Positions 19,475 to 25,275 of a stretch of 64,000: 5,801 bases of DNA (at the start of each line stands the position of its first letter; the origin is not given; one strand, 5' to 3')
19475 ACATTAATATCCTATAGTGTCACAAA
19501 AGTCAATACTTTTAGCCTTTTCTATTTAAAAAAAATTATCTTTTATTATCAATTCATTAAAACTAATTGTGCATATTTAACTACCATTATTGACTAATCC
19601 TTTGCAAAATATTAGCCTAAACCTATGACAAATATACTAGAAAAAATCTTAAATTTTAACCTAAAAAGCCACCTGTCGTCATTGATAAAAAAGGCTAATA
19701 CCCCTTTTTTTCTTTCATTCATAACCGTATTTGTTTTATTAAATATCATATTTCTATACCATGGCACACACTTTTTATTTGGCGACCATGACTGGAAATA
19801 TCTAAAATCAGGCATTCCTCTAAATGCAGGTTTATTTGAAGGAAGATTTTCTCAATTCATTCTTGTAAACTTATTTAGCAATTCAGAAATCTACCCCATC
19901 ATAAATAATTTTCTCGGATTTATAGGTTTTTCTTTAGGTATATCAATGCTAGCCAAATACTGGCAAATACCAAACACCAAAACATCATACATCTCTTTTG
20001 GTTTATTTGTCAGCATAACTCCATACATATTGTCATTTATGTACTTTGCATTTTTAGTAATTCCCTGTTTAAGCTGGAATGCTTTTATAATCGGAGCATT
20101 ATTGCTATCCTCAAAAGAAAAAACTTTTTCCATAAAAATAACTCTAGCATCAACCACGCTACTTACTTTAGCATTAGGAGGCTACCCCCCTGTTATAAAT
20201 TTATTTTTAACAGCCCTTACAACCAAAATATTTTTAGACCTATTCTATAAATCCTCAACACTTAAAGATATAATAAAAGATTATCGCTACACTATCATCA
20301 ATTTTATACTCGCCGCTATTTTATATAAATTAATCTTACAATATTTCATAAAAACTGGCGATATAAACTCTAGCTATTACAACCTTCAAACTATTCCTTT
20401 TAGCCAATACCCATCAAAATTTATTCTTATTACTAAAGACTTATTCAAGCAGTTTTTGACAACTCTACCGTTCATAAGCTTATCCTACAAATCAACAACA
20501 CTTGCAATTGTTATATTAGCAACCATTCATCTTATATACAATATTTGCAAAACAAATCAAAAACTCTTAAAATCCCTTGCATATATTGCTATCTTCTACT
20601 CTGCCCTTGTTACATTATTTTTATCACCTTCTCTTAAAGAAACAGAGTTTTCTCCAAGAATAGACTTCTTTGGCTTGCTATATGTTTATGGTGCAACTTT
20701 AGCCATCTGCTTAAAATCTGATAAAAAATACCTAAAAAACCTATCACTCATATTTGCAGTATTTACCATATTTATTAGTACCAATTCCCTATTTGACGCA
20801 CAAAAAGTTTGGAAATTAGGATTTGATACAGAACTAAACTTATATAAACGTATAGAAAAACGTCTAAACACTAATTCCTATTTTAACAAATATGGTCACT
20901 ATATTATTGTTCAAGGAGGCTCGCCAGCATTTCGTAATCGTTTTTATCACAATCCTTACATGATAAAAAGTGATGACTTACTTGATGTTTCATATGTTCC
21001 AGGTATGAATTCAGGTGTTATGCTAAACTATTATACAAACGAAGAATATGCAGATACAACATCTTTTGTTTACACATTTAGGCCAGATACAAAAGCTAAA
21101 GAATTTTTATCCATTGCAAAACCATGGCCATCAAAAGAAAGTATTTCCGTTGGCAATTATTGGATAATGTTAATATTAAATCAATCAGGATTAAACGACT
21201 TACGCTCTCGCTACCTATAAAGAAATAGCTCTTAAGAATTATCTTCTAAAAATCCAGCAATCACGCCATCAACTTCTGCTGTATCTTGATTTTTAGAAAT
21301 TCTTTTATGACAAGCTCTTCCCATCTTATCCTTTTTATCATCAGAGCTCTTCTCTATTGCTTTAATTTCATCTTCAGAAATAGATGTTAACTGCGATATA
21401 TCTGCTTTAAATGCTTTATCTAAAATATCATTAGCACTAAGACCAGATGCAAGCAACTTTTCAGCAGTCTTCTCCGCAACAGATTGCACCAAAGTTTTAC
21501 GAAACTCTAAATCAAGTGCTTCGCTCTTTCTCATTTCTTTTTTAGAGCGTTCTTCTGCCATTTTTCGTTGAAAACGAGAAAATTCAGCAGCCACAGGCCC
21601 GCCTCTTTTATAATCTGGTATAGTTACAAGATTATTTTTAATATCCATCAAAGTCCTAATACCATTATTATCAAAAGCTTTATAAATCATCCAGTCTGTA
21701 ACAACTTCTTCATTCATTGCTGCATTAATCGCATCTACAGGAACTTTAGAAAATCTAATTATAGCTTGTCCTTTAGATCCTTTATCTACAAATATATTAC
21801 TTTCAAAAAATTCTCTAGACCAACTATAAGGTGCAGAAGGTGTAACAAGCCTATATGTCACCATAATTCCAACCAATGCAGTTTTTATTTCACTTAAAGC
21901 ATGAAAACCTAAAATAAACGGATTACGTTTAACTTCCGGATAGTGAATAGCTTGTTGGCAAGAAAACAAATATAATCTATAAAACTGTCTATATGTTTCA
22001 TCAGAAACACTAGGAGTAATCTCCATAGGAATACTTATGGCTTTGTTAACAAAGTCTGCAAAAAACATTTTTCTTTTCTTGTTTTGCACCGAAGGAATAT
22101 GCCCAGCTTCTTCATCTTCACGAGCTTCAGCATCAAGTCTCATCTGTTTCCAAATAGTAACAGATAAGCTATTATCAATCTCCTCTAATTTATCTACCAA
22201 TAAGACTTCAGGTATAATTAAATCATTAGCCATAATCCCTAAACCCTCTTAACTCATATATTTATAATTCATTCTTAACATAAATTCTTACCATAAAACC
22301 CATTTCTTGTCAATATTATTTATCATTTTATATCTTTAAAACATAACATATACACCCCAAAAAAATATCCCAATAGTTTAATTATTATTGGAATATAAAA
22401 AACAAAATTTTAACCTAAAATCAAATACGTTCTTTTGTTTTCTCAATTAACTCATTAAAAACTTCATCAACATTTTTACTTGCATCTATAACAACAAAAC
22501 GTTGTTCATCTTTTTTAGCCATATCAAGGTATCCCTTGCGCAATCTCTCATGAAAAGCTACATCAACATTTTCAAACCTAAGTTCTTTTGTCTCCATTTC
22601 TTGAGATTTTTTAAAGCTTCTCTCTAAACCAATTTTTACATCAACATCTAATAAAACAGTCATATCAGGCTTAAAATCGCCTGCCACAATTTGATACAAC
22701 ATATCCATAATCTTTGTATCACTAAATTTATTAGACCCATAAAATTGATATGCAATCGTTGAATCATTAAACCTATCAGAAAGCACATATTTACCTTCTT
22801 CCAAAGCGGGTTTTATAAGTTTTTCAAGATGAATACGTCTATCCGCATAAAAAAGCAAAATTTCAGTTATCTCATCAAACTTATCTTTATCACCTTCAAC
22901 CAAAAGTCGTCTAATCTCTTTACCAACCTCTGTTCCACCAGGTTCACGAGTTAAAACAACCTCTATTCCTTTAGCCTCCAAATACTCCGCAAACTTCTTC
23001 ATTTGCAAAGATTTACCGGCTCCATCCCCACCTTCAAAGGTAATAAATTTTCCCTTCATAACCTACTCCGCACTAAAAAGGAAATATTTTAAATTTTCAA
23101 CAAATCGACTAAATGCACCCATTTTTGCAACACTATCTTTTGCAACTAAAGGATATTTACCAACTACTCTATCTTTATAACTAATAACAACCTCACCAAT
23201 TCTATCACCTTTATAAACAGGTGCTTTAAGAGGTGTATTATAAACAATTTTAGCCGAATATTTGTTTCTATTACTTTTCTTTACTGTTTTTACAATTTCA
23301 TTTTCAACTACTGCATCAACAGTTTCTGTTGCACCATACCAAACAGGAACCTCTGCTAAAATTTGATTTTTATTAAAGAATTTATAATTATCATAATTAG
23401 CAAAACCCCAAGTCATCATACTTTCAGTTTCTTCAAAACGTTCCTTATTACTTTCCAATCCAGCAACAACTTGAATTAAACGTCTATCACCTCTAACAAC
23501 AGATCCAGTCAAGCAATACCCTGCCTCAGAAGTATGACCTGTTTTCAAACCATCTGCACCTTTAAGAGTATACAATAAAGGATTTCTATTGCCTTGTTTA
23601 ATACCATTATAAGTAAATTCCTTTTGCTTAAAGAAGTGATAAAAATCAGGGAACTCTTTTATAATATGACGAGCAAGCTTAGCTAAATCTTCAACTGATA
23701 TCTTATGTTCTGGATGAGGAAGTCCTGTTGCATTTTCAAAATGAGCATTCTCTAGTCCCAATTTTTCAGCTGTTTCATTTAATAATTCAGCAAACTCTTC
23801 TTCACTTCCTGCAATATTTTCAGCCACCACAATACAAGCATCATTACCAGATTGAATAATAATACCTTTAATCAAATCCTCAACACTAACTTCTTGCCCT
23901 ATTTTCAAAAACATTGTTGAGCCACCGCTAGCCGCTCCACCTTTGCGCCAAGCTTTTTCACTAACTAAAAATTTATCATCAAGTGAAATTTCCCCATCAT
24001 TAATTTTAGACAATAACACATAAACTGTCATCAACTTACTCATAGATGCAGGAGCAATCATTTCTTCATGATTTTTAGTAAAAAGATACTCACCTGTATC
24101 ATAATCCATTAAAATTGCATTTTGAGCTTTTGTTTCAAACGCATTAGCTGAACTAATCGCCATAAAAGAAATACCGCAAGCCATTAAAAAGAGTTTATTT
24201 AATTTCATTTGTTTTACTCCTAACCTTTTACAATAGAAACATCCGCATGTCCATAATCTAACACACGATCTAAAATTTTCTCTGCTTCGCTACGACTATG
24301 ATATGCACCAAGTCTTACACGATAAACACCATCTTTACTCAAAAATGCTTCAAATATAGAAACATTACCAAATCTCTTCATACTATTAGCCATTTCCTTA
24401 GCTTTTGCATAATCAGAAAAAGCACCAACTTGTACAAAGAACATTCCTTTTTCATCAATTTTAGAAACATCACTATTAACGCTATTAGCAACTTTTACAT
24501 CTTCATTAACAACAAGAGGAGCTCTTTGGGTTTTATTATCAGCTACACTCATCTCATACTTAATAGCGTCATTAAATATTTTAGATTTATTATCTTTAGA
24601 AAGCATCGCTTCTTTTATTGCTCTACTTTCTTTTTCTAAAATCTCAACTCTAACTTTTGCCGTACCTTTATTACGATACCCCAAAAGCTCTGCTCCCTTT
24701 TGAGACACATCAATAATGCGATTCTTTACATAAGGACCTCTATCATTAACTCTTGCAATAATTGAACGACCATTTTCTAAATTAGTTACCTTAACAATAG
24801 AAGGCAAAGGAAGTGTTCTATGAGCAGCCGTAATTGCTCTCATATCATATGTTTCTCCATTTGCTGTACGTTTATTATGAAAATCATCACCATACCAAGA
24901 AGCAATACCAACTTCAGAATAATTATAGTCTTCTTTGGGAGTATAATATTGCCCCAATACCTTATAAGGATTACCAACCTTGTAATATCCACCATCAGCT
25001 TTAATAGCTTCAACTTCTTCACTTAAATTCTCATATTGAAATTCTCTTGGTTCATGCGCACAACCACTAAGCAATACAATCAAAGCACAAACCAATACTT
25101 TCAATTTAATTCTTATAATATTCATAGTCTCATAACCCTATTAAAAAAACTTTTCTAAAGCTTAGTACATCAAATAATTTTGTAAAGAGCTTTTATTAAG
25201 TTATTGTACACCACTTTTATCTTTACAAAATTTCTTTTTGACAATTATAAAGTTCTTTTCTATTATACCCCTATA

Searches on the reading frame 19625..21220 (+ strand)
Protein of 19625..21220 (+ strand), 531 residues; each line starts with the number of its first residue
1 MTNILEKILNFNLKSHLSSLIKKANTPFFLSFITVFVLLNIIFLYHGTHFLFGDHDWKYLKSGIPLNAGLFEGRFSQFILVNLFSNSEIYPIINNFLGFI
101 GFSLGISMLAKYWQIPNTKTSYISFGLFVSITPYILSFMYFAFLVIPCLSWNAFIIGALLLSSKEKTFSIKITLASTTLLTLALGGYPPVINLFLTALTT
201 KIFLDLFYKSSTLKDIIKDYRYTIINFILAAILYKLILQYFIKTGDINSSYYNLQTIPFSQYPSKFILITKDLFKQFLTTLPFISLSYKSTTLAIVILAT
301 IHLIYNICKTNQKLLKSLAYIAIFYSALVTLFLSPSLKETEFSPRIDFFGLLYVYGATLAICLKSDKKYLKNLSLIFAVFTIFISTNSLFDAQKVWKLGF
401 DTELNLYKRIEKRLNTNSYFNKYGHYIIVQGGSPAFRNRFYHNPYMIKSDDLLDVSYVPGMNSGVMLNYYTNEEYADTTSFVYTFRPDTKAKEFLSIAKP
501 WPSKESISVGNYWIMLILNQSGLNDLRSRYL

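Call 7: search_protein_families(library=phrogs, proteins=[window:19625-21220:+], max_evalue=0.001)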
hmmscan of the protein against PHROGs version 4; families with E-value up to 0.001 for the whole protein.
window:19625-21220:+ (531 aa): 0 families

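Call 8: search_protein_families(library=pfam, proteins=[window:19625-21220:+], max_evalue=0.001)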
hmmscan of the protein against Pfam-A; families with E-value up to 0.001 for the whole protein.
window:19625-21220:+ (531 aa): 1 family
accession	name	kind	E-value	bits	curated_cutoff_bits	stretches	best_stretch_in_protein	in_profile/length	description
PF14264.12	Glucos_trans_II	-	1.8e-11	44.2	30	1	69-335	24-290/317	Glucosyl transferase GtrII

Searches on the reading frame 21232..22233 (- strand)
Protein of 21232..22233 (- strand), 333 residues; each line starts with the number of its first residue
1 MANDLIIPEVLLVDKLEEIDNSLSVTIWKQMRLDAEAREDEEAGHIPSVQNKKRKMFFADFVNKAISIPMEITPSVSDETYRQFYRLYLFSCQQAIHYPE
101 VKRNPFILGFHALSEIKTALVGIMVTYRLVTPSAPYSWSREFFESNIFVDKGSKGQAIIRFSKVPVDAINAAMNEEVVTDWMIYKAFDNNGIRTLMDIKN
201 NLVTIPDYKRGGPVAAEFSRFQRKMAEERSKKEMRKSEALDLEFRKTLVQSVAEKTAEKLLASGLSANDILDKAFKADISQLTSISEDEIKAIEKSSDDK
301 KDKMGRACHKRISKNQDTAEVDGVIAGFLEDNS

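Call 7: search_protein_families(library=phrogs, proteins=[window:21232-22233:-], max_evalue=0.001)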
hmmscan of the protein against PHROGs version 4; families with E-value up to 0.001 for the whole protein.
window:21232-22233:- (333 aa): 0 families

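Call 8: search_protein_families(library=pfam, proteins=[window:21232-22233:-], max_evalue=0.001)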
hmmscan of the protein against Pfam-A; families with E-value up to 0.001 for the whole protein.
window:21232-22233:- (333 aa): 0 families

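Call 18: search_solved_structures(query=window:21232-22233:-, max_evalue=1)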
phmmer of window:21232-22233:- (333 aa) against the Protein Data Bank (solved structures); distinct sequences matched with E-value up to 1: 2.
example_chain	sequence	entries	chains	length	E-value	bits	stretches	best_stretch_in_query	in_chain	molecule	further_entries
3p94_A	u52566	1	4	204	0.63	12.2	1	140-214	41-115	GDSL-like Lipase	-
9rkp_A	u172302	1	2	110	0.85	11.8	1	223-261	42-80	Cytosolic-abundant heat soluble protein 94063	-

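Call 43: search_dna_similar(query=window:21232-22233:-, collection=phages, mode=protein, max_evalue=0.1, max_rows=10)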
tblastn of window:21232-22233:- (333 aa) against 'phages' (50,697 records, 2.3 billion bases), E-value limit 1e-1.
No match.

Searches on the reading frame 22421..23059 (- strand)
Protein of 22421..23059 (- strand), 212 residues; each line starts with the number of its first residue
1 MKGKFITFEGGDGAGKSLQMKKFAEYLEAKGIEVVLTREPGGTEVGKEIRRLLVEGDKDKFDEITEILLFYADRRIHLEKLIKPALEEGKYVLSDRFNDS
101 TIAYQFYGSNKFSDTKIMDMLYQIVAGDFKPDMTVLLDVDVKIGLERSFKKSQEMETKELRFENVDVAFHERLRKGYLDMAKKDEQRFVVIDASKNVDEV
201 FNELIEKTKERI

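Call 7: search_protein_families(library=phrogs, proteins=[window:22421-23059:-], max_evalue=0.001)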
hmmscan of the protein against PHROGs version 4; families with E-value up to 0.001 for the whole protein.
window:22421-23059:- (212 aa): 2 families
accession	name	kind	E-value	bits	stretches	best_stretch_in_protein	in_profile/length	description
phrog_761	-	other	1.6e-44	154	1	1-209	17-212/362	thymidylate kinase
phrog_16057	-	other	4.2e-33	116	1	1-208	3-206/363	thymidylate kinase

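Call 8: search_protein_families(library=pfam, proteins=[window:22421-23059:-], max_evalue=0.001)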
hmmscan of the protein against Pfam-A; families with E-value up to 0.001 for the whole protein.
window:22421-23059:- (212 aa): 1 family
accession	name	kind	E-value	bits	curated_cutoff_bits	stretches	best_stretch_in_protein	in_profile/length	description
PF02223.23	Thymidylate_kin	-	1.7e-48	165.2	27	1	8-203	1-184/185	Thymidylate kinase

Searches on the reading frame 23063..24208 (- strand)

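Call 7: search_protein_families(library=phrogs, proteins=[window:23063-24208:-], max_evalue=0.001)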
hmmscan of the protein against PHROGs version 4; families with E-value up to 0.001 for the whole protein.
window:23063-24208:- (381 aa): 2 families
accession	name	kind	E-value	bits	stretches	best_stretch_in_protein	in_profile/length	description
phrog_5304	-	other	1.8e-133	446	1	3-374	4-376/386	peptidase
phrog_14881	-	unknown function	3.9e-10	40.5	1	28-142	43-153/289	-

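Call 8: search_protein_families(library=pfam, proteins=[window:23063-24208:-], max_evalue=0.001)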
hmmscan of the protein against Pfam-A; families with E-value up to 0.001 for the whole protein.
window:23063-24208:- (381 aa): 3 families
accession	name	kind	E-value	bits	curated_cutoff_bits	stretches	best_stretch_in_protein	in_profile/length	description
PF00768.25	Peptidase_S11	-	6.6e-74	248.8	27.6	1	21-250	5-236/239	D-alanyl-D-alanine carboxypeptidase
PF07943.18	PBP5_C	-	4.2e-21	75.3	21.2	1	272-362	1-91/91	Penicillin-binding protein 5, C-terminal domain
PF13354.11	Beta-lactamase2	-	6.7e-14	52.2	22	1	33-184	4-148/214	Beta-lactamase enzyme family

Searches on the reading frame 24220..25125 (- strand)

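Call 8: search_protein_families(library=pfam, proteins=[window:24220-25125:-], max_evalue=0.001)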
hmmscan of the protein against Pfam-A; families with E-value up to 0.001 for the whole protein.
window:24220-25125:- (301 aa): 2 families
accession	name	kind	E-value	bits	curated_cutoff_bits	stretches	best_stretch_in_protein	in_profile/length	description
PF03330.24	DPBB_1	-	1.4e-25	89.8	28.8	1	71-160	2-83/83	Lytic transglycolase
PF05036.18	SPOR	-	4e-13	49.9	21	1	228-287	4-63/76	SPOR domain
